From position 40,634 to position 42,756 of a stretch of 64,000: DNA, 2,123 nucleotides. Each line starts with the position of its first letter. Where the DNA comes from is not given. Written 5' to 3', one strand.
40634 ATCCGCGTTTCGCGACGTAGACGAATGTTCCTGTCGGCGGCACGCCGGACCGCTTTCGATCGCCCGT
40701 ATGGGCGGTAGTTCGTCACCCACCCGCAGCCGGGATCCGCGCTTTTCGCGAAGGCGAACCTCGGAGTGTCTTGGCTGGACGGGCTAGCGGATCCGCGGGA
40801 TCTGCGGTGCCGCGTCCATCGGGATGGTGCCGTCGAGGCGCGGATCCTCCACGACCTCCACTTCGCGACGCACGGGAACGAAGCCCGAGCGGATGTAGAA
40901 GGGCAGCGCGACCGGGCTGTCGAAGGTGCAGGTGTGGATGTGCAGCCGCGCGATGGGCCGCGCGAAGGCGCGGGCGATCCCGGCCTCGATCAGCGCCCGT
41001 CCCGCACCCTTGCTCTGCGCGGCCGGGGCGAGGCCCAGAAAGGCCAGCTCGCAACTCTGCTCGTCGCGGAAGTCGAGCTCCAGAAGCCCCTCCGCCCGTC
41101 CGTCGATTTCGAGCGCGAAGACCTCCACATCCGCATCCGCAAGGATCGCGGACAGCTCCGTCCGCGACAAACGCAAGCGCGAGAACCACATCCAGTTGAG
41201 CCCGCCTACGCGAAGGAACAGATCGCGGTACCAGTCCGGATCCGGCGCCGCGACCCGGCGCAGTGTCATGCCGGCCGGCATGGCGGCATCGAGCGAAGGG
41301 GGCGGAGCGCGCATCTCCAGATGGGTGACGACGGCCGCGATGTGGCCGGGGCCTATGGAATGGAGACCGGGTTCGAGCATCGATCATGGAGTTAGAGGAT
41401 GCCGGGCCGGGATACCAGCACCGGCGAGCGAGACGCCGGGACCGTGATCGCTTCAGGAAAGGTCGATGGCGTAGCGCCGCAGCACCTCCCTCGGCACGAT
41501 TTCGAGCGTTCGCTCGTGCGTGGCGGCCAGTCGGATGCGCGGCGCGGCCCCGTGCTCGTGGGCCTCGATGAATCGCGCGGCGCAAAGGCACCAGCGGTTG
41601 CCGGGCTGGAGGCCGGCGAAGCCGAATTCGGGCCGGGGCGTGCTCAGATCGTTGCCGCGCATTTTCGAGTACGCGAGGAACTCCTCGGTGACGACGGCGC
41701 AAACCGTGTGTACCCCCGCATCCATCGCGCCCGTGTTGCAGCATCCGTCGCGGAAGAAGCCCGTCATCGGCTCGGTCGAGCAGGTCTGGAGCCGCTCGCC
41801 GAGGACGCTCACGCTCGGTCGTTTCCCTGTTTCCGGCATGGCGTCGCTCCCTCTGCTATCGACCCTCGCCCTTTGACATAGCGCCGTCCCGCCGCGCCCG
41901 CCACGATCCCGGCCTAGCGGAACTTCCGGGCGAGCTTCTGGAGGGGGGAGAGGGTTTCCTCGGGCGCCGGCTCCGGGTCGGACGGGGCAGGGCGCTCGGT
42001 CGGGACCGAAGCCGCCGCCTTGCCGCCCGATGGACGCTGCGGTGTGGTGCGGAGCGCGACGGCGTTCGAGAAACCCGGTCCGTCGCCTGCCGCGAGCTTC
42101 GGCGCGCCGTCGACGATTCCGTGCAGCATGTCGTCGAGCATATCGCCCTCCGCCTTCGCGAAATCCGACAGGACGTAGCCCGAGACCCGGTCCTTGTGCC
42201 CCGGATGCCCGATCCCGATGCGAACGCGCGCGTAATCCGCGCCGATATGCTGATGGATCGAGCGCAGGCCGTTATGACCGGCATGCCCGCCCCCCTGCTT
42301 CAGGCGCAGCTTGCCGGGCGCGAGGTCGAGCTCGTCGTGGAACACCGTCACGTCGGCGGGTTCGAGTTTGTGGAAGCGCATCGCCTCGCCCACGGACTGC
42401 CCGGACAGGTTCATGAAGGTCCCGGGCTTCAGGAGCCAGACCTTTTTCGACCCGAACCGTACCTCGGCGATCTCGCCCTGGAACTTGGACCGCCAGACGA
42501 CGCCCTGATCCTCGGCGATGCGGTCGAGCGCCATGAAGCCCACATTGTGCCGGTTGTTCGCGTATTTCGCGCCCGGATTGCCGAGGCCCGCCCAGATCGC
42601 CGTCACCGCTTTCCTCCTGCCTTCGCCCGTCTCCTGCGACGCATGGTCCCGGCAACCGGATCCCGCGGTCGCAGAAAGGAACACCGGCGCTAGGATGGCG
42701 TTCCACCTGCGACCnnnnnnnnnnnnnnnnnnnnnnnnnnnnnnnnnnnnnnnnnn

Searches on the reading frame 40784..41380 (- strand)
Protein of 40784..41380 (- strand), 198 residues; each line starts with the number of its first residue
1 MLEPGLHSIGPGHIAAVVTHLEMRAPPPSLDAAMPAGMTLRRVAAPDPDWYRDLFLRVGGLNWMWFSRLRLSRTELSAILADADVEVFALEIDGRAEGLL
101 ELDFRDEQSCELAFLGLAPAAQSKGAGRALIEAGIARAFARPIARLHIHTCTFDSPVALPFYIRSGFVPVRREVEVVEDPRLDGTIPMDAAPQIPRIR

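Call 3: search_protein_families(library=pfam, proteins=[window:40784-41380:-], max_evalue=0.01)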
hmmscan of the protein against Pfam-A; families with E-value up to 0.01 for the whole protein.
window:40784-41380:- (198 aa): 3 families
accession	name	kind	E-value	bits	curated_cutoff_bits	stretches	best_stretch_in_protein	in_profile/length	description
PF00583.31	Acetyltransf_1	-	5.3e-09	36.8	20.7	1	75-167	23-116/116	Acetyltransferase (GNAT) family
PF13673.13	Acetyltransf_10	-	4.8e-08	33.5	23.6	1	72-175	18-115/128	Acetyltransferase (GNAT) domain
PF13508.13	Acetyltransf_7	-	2.6e-06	28.1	27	1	86-168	4-83/84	Acetyltransferase (GNAT) domain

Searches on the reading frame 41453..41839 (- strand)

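Call 3: search_protein_families(library=pfam, proteins=[window:41453-41839:-], max_evalue=0.01)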
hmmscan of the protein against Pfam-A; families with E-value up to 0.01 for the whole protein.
window:41453-41839:- (128 aa): 1 family
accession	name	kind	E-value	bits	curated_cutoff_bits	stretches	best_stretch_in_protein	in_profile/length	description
PF09996.14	DUF2237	-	1.8e-53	179.8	25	1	11-124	2-115/115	Uncharacterized protein conserved in bacteria (DUF2237)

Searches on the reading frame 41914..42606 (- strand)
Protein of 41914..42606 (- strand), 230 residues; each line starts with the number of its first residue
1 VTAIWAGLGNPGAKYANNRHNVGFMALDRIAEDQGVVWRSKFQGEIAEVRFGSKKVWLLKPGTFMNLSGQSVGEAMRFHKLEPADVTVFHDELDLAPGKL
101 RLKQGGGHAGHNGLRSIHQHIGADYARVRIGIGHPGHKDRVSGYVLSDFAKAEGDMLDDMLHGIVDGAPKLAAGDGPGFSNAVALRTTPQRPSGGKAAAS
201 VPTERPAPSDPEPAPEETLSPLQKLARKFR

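Call 3: search_protein_families(library=pfam, proteins=[window:41914-42606:-], max_evalue=0.01)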
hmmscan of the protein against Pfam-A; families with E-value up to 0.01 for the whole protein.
window:41914-42606:- (230 aa): 1 family
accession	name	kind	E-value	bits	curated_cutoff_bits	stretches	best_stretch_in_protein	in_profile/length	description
PF01195.25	Pept_tRNA_hydro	-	6.4e-63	212.4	27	1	5-173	2-172/183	Peptidyl-tRNA hydrolase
